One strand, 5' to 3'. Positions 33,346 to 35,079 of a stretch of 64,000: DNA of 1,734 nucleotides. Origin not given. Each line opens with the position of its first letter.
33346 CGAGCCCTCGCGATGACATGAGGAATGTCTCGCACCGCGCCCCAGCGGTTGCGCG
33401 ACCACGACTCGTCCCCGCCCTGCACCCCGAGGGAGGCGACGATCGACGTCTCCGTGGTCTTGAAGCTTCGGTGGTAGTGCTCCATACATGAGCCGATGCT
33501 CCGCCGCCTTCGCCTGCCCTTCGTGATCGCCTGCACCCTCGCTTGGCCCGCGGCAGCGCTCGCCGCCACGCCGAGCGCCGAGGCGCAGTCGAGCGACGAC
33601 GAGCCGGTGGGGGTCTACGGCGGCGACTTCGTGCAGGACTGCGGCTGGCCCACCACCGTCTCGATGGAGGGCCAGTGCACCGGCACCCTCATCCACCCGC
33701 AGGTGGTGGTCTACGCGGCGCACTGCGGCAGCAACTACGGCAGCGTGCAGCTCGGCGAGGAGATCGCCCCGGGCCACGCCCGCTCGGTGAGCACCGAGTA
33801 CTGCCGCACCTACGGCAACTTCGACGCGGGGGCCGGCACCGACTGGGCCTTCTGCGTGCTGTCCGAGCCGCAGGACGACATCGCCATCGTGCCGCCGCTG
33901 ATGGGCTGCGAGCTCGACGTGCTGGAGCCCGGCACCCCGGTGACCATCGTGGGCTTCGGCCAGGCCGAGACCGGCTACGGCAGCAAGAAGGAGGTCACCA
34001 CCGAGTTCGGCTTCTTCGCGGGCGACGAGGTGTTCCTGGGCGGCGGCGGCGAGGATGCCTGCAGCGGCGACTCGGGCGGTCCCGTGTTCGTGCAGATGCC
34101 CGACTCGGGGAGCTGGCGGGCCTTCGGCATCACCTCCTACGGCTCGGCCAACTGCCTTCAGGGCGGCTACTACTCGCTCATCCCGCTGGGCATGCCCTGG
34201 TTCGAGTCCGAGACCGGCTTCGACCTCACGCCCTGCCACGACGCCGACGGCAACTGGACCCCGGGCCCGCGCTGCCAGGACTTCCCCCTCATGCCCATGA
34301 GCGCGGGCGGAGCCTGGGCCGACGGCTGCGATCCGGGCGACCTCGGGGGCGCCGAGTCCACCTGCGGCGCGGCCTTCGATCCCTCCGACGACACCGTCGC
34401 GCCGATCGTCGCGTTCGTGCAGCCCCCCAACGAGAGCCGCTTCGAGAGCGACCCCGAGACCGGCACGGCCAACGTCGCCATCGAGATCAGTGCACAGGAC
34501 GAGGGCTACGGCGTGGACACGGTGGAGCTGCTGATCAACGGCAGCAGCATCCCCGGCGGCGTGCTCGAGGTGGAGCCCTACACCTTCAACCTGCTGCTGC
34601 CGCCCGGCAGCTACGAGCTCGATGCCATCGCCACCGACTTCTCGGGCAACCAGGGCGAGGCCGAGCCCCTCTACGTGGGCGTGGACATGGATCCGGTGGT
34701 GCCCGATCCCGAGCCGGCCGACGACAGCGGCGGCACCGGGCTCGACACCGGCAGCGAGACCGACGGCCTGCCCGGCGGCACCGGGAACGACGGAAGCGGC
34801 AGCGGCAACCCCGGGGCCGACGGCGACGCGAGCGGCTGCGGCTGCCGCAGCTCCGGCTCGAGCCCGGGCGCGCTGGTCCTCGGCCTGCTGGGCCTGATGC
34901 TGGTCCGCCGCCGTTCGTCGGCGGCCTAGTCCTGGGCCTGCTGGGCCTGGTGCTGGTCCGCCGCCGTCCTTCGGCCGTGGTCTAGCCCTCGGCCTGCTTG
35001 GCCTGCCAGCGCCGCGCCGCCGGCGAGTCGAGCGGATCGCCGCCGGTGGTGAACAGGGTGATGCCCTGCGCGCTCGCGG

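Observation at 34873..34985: Tandem duplication of the MYXO-CTERM tail, second copy stranded after the stop codon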

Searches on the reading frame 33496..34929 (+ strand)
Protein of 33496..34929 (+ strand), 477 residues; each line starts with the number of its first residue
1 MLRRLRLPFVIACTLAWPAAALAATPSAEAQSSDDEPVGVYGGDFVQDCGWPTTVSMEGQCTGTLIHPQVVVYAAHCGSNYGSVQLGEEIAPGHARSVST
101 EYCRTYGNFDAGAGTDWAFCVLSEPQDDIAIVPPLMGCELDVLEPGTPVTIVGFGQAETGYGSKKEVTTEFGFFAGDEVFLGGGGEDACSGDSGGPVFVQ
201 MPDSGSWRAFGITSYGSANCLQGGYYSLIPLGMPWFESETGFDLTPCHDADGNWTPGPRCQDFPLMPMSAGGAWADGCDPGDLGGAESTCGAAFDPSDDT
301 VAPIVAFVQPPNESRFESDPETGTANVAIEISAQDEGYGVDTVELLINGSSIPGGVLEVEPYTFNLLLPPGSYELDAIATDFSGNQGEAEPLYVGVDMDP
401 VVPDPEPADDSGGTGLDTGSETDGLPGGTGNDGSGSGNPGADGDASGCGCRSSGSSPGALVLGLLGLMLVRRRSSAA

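Call 5: search_protein_families(library=ncbifam, proteins=[window:33496-34929:+], max_evalue=1)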
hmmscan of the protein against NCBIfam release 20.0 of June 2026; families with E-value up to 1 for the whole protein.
window:33496-34929:+ (477 aa): 4 families
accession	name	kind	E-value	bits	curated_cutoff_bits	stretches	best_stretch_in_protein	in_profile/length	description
NF045638.1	Mrt_dep_phytase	exception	1.9e-07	30.2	440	1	410-473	363-427/430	myxosortase-dependent phytase-like phosphatase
TIGR03901.2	MYXO-CTERM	domain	5.2e-05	23.5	20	1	446-473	2-32/34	MYXO-CTERM sorting domain-containing protein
NF047446.1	barrel_OmpL47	domain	0.00088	19.7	40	1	326-394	6-66/68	OmpL47-type beta-barrel domain-containing protein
NF047441.1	Lepto_OmpL47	equivalog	0.052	13.2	250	1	301-397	141-231/336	multi-beta-barrel domain surface protein OmpL47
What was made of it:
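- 33496..34929 (+): Trypsin-like S1 serine protease gene (477 aa) with a C-terminal MYXO-CTERM sorting signal. TIGR03901 scores 23.5 bits against a cut-off of 20 at residues 446-473 (call 5).
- On MYXO-CTERM sorting signal (real tail of the protease, including copy 1): 23.5 bits against a cut-off of 20, residues 446-473 of 477 (call 5).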

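Call 6: find_homologous_proteins(query=window:33496-34929:+, max_evalue=1e-10)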
Query window:33496-34929:+ (477 aa): 1086 proteins with E <= 1e-10 among 8000 candidates; the best 120 are listed.
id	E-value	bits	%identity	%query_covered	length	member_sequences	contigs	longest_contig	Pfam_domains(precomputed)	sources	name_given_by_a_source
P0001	0.0e+0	1087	100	100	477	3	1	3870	PF17957.8,PF00089.33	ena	-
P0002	2.9e-238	810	75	97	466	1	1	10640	PF17957.8,PF00089.33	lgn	-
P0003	3.3e-227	773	74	94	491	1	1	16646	PF17957.8,PF00089.33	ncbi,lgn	ncbi:MAG: trypsin-like serine protease [Nannocystaceae bacterium]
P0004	2.2e-204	698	65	99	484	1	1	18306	PF17957.8,PF00089.33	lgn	-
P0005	4.3e-200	684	68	89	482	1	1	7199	PF00089.33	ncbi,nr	ncbi:MAG: trypsin-like serine protease [Myxococcales bacterium]|nr:trypsin-like serine protease [Myx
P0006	1.0e-196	673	69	79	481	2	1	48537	PF17957.8,PF00089.33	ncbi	-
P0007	9.1e-194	663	65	95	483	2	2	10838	PF17957.8,PF00089.33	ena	-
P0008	1.6e-188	646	65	94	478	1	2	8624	PF17957.8,PF00089.33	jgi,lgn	-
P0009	2.8e-185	635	62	99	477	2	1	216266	PF17957.8,PF00089.33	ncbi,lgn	ncbi:MAG: trypsin-like serine protease [Myxococcota bacterium]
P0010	4.1e-184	631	68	84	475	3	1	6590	PF17957.8,PF00089.33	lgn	-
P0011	9.7e-167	574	60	92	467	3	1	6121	PF17957.8,PF00089.33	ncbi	ncbi:MAG: trypsin-like serine protease [Myxococcota bacterium]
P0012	9.0e-160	551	54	100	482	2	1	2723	PF17957.8,PF00089.33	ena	-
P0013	1.9e-153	530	55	95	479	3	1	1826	PF17957.8,PF00089.33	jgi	jgi:MYXO-CTERM domain-containing protein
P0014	5.1e-152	525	74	64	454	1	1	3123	PF00089.33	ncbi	-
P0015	1.4e-151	524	55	96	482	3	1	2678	PF17957.8,PF00089.33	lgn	-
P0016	1.0e-149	518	54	94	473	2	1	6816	PF17957.8,PF00089.33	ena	-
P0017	1.1e-147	511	59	79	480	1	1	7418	PF00089.33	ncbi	-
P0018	3.3e-147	509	55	88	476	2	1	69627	PF17957.8,PF00089.33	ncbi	ncbi:MAG: trypsin-like serine protease [Myxococcota bacterium]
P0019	4.1e-146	506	56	81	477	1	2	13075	PF00089.33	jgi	jgi:MYXO-CTERM domain-containing protein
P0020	1.1e-143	498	56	88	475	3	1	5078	PF17957.8,PF00089.33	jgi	jgi:MYXO-CTERM domain-containing protein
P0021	7.5e-142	492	53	93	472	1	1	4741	PF00089.33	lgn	-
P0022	5.6e-141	489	53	96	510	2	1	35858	PF00089.33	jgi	jgi:MYXO-CTERM domain-containing protein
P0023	2.0e-140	487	55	86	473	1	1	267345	PF00089.33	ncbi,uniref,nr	ncbi:trypsin-like serine protease [Paraliomyxa miuraensis]|uniref:trypsin-like serine protease n=1 T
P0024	2.0e-140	487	55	84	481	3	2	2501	PF00089.33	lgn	-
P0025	3.9e-140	486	51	93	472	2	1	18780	PF17957.8,PF00089.33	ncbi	-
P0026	1.0e-139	485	56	87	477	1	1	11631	PF00089.33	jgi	jgi:MYXO-CTERM domain-containing protein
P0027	1.4e-139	484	55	87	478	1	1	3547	PF00089.33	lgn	-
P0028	4.0e-139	483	52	97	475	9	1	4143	PF00089.33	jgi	jgi:MYXO-CTERM domain-containing protein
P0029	1.9e-138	480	51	94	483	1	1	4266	PF00089.33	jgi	jgi:MYXO-CTERM domain-containing protein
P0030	5.5e-138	479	51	94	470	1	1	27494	PF00089.33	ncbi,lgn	-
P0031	5.9e-138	479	53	95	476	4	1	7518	PF17957.8,PF00089.33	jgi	jgi:MYXO-CTERM domain-containing protein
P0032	7.2e-137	475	58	76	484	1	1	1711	PF00089.33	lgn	-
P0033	1.7e-136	474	55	91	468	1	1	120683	PF17957.8,PF00089.33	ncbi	-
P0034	4.2e-136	473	51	96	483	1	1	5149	PF00089.33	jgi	jgi:hypothetical protein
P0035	2.1e-135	470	53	95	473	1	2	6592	PF00089.33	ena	-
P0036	2.6e-135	470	51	94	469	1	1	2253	PF17957.8,PF00089.33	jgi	jgi:MYXO-CTERM domain-containing protein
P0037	6.6e-135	469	54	82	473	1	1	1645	PF00089.33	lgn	-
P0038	1.6e-134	467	52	92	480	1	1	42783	PF17957.8,PF00089.33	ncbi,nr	ncbi:MAG: peptidase S1 [Deltaproteobacteria bacterium]|nr:MAG: peptidase S1 [Deltaproteobacteria bac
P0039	7.8e-134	465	50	96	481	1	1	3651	PF17957.8,PF00089.33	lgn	-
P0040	1.8e-132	461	52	92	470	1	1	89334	PF17957.8,PF00089.33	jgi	jgi:hypothetical protein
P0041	8.1e-131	455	51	91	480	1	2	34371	PF17957.8,PF00089.33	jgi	-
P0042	9.9e-131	455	56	80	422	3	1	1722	PF00089.33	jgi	-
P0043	2.6e-130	454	53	87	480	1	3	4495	PF17957.8,PF00089.33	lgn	-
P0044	3.7e-130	453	55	84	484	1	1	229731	PF17957.8,PF00089.33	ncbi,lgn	-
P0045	5.5e-130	453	53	79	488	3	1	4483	PF17957.8,PF00089.33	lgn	-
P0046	8.0e-130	452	55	76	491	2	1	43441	PF17957.8,PF00089.33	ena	-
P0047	1.1e-128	448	54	83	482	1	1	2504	PF17957.8,PF00089.33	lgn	-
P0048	1.6e-128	448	52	91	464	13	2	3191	PF17957.8,PF00089.33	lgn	-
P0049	1.7e-127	444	50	96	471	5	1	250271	PF17957.8,PF00089.33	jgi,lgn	jgi:hypothetical protein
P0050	1.8e-127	444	52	91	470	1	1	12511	PF00089.33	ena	-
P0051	1.8e-127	444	56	82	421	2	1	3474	PF00089.33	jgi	jgi:MYXO-CTERM domain-containing protein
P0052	2.1e-126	441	50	84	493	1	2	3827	PF17957.8,PF00089.33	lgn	-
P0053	9.9e-126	438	54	82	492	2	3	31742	PF00089.33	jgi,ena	-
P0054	1.1e-125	438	53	78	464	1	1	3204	PF17957.8,PF00089.33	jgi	-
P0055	6.6e-125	436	47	95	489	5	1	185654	PF00089.33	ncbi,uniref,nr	ncbi:trypsin-like serine protease [Nannocystis sp.]|uniref:S1 family peptidase n=1 Tax=Nannocystis s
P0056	1.2e-124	435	48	98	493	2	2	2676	PF17957.8,PF00089.33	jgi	jgi:MYXO-CTERM domain-containing protein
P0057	1.4e-124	435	46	98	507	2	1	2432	PF00089.33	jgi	jgi:MYXO-CTERM domain-containing protein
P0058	2.7e-124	434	52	89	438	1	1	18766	PF00089.33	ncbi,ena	-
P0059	3.2e-124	434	49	99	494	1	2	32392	PF17957.8,PF00089.33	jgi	jgi:MYXO-CTERM domain-containing protein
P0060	5.0e-124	433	48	95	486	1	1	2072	PF00089.33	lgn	-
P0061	5.2e-124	433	52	91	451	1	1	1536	PF17957.8,PF00089.33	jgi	jgi:MYXO-CTERM domain-containing protein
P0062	7.4e-124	432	52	89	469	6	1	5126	PF17957.8,PF00089.33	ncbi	-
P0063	7.7e-124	432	51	86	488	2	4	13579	PF17957.8,PF00089.33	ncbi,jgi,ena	-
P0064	2.9e-121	424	49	96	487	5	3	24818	PF17957.8,PF00089.33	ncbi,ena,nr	ncbi:MAG: trypsin-like serine protease [Myxococcales bacterium]|nr:trypsin-like serine protease [Myx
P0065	4.6e-121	423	46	91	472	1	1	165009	PF00089.33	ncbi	ncbi:MAG: trypsin-like serine protease [Nannocystaceae bacterium]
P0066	1.3e-120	422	59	69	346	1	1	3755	PF17957.8,PF00089.33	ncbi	-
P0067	1.9e-120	421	50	95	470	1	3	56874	PF17957.8,PF19077.7,PF00089.33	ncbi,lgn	-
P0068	2.8e-118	414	48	85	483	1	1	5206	PF17957.8,PF00089.33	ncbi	-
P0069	3.4e-118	414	45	98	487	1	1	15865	PF17957.8,PF00089.33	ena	-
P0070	3.6e-118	414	46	99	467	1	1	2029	PF17957.8,PF00089.33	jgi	jgi:MYXO-CTERM domain-containing protein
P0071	2.3e-117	411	47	97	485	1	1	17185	PF17957.8,PF06832.19,PF00089.33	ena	-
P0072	5.4e-117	410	49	83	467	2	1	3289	PF00089.33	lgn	-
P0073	1.3e-116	408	52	76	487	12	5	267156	PF17957.8,PF00089.33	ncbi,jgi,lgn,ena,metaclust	jgi:MYXO-CTERM domain-containing protein|metaclust:\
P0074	3.6e-116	407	46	90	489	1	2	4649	PF17957.8,PF00089.33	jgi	-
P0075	8.9e-116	406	50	77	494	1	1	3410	PF17957.8,PF00089.33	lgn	-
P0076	7.7e-115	403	46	95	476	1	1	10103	PF17957.8,PF00089.33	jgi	jgi:MYXO-CTERM domain-containing protein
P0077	1.1e-114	402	49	90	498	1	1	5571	PF17957.8,PF00089.33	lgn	-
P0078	5.0e-114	400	46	83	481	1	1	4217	PF17957.8,PF00089.33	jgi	jgi:MYXO-CTERM domain-containing protein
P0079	1.4e-113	398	47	83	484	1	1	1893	PF17957.8,PF00089.33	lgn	-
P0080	1.5e-113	398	47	85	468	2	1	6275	PF17957.8,PF00089.33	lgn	-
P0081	2.0e-113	398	49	86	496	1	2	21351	PF17957.8,PF00089.33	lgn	-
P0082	3.4e-113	397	45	94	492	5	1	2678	PF17957.8,PF00089.33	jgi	-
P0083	4.9e-113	397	51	79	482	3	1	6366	PF13365.13,PF00089.33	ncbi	ncbi:MAG TPA: trypsin-like serine protease [Nannocystis sp.]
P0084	7.3e-113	396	45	91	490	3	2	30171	PF17957.8,PF00089.33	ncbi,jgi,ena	-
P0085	8.5e-113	396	45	94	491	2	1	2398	PF00089.33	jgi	jgi:MYXO-CTERM domain-containing protein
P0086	9.2e-113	396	46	94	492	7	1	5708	PF17957.8,PF00089.33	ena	-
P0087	1.2e-112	395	50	77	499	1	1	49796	PF17957.8,PF00089.33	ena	-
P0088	2.2e-112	394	46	95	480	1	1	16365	PF00089.33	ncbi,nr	ncbi:MAG: trypsin-like serine protease [Nannocystis sp.]|nr:trypsin-like serine protease [Nannocysti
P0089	3.1e-112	394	45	94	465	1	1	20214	PF17957.8,PF00089.33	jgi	jgi:MYXO-CTERM domain-containing protein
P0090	3.9e-112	394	46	96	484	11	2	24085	PF00089.33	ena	-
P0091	3.9e-112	394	46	94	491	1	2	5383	PF17957.8,PF00089.33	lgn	-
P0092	6.2e-112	393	47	89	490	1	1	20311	PF17957.8,PF00089.33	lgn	-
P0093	7.0e-112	393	45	95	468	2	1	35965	PF17957.8,PF19077.7,PF00089.33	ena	-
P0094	9.6e-112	392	43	99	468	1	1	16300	PF17957.8,PF00089.33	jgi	jgi:MYXO-CTERM domain-containing protein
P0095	9.9e-112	392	45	91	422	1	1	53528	PF00089.33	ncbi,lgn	ncbi:MAG: trypsin-like serine protease [Myxococcota bacterium]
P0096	1.0e-111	392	49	78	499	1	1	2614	PF17957.8,PF00089.33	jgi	jgi:MYXO-CTERM domain-containing protein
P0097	1.0e-111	392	49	83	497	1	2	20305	PF17957.8,PF00089.33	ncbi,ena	-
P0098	1.1e-111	392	48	85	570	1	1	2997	PF17957.8,PF00089.33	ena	-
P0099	2.0e-111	391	50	76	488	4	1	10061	PF17957.8,PF00089.33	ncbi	-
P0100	3.0e-111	391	45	99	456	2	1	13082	PF17957.8,PF00089.33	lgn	-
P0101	3.4e-111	391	47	92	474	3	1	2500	PF17957.8,PF19077.7,PF00089.33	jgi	-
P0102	7.3e-111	389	47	84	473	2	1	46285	PF17957.8,PF00089.33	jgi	jgi:MYXO-CTERM domain-containing protein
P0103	1.0e-110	389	49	84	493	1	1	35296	PF00089.33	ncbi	-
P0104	1.3e-110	389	48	84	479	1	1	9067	PF17957.8,PF06832.19,PF19077.7,PF00089.33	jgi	jgi:Trypsin/Penicillin-Binding Protein C-terminus Family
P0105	1.9e-110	388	46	82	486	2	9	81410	PF17957.8,PF00089.33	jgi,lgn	jgi:MYXO-CTERM domain-containing protein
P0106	2.0e-110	388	50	82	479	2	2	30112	PF17957.8,PF06832.19,PF19077.7,PF00089.33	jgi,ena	-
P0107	2.1e-110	388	46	95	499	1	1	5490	PF17957.8,PF00089.33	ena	-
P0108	2.4e-110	388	51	83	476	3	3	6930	PF17957.8,PF06832.19,PF00089.33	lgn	-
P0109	2.7e-110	388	49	76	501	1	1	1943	PF17957.8,PF00089.33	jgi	jgi:hypothetical protein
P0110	3.6e-110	387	45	98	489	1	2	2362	PF17957.8,PF00089.33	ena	-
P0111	6.6e-110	386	46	96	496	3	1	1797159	PF17957.8,PF00089.33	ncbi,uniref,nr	ncbi:trypsin-like serine protease [Nannocystis sp. SCPEA4]|uniref:S1 family peptidase n=1 Tax=Nannoc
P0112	8.8e-110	386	49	82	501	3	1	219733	PF17957.8,PF00089.33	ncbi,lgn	-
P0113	9.3e-110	386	50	77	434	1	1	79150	PF17957.8,PF00089.33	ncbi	-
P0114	1.0e-109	386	50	81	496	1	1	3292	PF00089.33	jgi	jgi:MYXO-CTERM domain-containing protein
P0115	3.5e-109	384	49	79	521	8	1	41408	PF17957.8,PF00089.33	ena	-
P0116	4.0e-109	384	48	83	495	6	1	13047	PF00089.33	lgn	-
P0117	4.3e-109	384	48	94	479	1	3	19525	PF17957.8,PF06832.19,PF00089.33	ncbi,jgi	jgi:hypothetical protein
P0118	5.2e-109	383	46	86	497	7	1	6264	PF17957.8,PF00089.33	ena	-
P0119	6.0e-109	383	44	94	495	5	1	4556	PF17957.8,PF00089.33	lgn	-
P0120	6.2e-109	383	47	83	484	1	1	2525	PF17957.8,PF00089.33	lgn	-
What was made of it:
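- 33496..34929 (+): Homologues carry PF00089 and are named trypsin-like serine protease / MYXO-CTERM domain-containing protein (call 6).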

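Call 7: find_encoding_contigs(protein=P0001, flank=3000, max_places=10)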
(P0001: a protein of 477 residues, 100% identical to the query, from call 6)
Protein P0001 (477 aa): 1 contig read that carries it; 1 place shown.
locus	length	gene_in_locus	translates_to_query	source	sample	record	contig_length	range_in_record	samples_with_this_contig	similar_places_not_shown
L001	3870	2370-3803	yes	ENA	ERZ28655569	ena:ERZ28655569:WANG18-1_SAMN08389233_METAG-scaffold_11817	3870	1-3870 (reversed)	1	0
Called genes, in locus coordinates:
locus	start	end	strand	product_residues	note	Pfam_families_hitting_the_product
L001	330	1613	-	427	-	-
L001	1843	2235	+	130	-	-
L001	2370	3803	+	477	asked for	PF00089:Trypsin, PF17957:Big_7 (faint)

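Call 8: find_encoding_contigs(protein=P0002, flank=3000, max_places=4)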
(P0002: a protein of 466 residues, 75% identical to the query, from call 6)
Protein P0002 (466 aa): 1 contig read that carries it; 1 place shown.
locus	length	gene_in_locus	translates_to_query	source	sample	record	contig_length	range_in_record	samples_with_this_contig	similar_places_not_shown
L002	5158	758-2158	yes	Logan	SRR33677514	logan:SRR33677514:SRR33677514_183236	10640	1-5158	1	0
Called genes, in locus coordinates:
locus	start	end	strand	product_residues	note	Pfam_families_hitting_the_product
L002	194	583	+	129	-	-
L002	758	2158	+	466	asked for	PF00089:Trypsin, PF17957:Big_7 (weak)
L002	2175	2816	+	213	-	PF00149:Metallophos, PF12850:Metallophos_2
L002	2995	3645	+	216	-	PF04545:Sigma70_r4 (weak)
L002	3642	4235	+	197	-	-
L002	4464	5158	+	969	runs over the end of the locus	PF13948:DUF4215 (weak)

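Call 9: find_encoding_contigs(protein=P0003, flank=3000, max_places=4)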
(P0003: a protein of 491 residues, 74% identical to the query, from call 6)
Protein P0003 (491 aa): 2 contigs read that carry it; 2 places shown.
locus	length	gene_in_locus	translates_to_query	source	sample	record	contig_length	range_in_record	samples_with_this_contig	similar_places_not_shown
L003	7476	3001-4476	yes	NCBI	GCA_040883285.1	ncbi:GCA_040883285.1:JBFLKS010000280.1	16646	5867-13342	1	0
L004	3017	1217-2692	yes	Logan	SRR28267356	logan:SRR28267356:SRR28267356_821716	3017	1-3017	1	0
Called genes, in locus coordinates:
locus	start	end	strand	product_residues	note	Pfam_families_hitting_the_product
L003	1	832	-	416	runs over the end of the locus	-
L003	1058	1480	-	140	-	-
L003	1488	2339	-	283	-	-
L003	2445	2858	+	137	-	-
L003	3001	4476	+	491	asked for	PF00089:Trypsin, PF17957:Big_7 (weak)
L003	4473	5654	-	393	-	PF25046:DUF7790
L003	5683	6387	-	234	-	PF01209:Ubie_methyltran, PF13489:Methyltransf_23, PF01135:PCMT, PF05175:MTS (weak), PF13847:Methyltransf_31, PF08241:Methyltransf_11, PF08242:Methyltransf_12, PF13649:Methyltransf_25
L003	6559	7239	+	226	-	-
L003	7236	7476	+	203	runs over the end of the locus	-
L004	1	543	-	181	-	?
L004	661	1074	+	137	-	-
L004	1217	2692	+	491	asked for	PF00089:Trypsin, PF17957:Big_7 (weak)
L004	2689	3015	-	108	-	?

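Call 14: find_related_loci(query=window:33496-34929:+, collection=genome_contigs, flank=3000)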
Query window:33496-34929:+ (477 aa) in genome_contigs; peptide patterns used: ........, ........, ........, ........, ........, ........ (x = any residue, [..] = any of these).
57 stretches matched a pattern; 5 encode a relative of the query (tblastn E <= 1e-3); 4 distinct loci.
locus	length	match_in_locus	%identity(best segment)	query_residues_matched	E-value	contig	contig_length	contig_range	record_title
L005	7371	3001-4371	64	22-473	0e+0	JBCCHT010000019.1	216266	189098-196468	MAG: Myxococcota bacterium isolate P01_B01_bin.73 k141_1131268_length_216266_cov_29.9357, whole genome shotgun sequence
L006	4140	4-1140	53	112-474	1e-103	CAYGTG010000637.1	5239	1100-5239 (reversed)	MAG TPA_asm: uncultured Nannocystaceae bacterium isolate ERP117304_co3_187 genome assembly, contig: NODE_23108_length_52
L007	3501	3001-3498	69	94-260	1e-66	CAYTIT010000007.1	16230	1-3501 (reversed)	MAG TPA_asm: uncultured bacterium isolate SRP135972_co1_286 genome assembly, contig: NODE_4140_length_16230_cov_7.458485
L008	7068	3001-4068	35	35-394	2e-44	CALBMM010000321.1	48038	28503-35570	MAG TPA_asm: uncultured proteobacterium isolate SRR6227243_bin.109_CONCOCT_v1.1_MAG genome assembly, contig: ERZ795105.8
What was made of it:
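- Tried and rejected: I looked for a close relative with the single-copy allele. find_related_loci in genome_contigs found only relatives of 69% identity or less (call 14).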

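Call 15: find_related_loci(query=window:33496-34929:+, collection=metagenome_contigs, flank=3000)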
Query window:33496-34929:+ (477 aa) in metagenome_contigs; peptide patterns used: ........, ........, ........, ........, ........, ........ (x = any residue, [..] = any of these).
87 stretches matched a pattern, but none encodes a relative of the query by tblastn (E <= 1e-3).
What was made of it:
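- Tried and rejected: It found nothing in metagenome_contigs (call 15).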

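Call 33: find_encoding_contigs(protein=P0006, flank=2500, max_places=2)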
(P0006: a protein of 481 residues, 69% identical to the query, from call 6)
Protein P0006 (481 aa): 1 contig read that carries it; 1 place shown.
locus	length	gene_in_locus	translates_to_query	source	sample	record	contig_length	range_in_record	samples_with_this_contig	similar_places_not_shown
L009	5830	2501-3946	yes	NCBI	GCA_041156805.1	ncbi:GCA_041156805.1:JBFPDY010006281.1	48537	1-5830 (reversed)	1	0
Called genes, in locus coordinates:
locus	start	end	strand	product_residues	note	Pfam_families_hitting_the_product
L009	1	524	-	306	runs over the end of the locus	PF00892:EamA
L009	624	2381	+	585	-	PF02881:SRP54_N, PF00448:SRP54, PF01656:CbiA, PF02978:SRP_SPB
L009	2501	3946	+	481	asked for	PF00089:Trypsin, PF17957:Big_7 (weak)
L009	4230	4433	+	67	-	-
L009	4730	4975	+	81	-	PF01610:DDE_Tnp_ISL3 (weak)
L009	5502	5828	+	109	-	?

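Call 34: find_encoding_contigs(protein=P0005, flank=2500, max_places=2)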
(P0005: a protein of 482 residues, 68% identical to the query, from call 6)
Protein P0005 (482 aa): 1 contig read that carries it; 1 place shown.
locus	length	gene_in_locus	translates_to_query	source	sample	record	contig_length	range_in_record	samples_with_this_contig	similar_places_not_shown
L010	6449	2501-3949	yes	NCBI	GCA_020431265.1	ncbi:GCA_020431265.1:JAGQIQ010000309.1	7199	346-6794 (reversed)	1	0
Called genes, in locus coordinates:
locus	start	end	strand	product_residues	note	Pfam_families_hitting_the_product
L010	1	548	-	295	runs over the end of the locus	PF00892:EamA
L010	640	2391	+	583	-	PF02881:SRP54_N, PF00448:SRP54, PF01656:CbiA, PF02978:SRP_SPB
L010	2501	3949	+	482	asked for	PF00089:Trypsin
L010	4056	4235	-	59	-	PF03884:YacG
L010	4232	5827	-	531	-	PF25390:WD40_RLD, PF13540:RCC1_2, PF00415:RCC1, PF25390:WD40_RLD, PF13540:RCC1_2, PF00415:RCC1 (weak)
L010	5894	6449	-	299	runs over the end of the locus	PF00155:Aminotran_1_2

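Call 35: find_encoding_contigs(protein=P0004, flank=2500, max_places=2)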
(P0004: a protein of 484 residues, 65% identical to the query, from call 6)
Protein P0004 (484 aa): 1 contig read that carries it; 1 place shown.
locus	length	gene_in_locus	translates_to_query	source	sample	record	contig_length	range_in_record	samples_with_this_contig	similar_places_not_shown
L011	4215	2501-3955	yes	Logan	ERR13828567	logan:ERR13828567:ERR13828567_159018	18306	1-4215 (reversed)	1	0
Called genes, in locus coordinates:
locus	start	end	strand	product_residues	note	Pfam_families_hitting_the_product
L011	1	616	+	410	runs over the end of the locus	PF01757:Acyl_transf_3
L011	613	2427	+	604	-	-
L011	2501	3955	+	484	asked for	PF00089:Trypsin, PF17957:Big_7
